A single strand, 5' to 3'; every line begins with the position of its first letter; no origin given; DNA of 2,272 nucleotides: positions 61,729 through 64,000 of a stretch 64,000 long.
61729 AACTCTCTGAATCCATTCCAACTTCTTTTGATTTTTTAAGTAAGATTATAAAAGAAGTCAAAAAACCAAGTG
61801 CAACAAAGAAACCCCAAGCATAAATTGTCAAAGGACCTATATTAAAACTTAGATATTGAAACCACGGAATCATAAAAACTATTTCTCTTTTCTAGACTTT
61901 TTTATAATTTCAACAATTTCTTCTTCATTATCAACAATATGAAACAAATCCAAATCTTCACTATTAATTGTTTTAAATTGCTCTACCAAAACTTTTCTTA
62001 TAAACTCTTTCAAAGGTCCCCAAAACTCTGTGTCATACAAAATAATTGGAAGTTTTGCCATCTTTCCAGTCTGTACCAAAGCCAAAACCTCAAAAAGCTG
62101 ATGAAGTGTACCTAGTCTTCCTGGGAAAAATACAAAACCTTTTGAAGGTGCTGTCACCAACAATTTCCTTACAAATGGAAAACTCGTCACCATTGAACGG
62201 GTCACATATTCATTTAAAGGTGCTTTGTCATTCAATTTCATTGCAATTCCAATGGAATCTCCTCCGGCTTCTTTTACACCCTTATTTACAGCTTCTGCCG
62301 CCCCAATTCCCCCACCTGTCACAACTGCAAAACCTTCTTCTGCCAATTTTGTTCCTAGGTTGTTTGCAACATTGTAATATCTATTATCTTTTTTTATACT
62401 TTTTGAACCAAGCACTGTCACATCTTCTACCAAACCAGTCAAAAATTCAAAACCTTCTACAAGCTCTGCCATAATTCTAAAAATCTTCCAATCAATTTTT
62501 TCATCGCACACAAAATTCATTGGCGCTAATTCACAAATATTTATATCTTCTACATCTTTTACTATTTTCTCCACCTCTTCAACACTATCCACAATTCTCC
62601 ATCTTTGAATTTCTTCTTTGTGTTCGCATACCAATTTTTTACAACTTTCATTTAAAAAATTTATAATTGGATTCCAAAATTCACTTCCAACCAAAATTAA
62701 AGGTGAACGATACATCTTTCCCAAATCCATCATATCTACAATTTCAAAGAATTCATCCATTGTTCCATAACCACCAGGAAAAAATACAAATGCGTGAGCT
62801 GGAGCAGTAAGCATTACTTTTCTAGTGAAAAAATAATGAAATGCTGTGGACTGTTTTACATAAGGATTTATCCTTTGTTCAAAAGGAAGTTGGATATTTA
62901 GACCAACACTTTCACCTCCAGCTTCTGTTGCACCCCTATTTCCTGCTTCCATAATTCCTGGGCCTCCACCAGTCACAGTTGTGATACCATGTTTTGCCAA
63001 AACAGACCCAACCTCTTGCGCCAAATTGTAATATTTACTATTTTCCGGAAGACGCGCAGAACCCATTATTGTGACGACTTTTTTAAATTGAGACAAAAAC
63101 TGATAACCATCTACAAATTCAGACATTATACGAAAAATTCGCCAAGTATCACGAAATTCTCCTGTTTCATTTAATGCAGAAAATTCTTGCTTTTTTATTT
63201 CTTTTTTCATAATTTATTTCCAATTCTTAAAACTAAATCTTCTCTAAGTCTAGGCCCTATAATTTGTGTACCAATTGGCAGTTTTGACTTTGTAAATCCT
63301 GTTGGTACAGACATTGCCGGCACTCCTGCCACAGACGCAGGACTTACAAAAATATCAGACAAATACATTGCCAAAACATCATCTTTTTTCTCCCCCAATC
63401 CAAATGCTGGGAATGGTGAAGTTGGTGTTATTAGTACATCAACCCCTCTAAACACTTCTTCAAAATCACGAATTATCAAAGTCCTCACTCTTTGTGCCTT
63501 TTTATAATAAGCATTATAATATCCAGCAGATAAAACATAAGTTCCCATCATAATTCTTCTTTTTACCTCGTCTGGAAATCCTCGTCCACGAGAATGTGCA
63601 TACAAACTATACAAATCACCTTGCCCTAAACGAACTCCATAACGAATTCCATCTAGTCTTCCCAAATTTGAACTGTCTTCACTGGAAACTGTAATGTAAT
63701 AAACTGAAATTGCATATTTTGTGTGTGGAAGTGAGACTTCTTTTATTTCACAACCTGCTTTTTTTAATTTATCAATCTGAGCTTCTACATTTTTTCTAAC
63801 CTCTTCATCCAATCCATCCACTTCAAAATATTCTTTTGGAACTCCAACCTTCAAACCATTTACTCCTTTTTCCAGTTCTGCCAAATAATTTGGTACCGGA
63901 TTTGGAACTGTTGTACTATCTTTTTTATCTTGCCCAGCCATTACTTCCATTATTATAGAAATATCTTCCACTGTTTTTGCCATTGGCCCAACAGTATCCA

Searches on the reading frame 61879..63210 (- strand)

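Call 85: search_protein_families(library=pfam, proteins=[window:61879-63210:-], max_evalue=0.001)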
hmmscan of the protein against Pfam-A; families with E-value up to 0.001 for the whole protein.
window:61879-63210:- (443 aa): 3 families
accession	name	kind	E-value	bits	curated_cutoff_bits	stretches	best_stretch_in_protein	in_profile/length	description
PF03641.19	Lysine_decarbox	-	1.5e-55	187.4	27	2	87-213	1-127/131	Possible lysine decarboxylase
PF18306.6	LDcluster4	-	4.3e-36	124.2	26.3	2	44-155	2-111/151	SLOG cluster4 family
PF02481.21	DNA_processg_A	-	2.9e-07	30.3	29.6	0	261-323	44-105/212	DNA recombination-mediator protein A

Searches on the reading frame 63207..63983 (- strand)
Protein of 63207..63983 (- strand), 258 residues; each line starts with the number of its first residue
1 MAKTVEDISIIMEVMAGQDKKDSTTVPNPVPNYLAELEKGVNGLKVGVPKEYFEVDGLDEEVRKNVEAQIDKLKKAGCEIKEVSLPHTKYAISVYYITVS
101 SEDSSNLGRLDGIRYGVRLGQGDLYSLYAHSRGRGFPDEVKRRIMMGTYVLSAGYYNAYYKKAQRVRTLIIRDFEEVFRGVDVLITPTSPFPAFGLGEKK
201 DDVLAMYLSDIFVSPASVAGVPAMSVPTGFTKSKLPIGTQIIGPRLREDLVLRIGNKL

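Call 85: search_protein_families(library=pfam, proteins=[window:63207-63983:-], max_evalue=0.001)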
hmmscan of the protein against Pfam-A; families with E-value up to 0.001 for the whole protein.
window:63207-63983:- (258 aa): 1 family
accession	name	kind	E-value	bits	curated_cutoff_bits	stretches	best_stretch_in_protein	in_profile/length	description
PF01425.27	Amidase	-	2.1e-63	215.3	27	1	1-252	192-445/445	Amidase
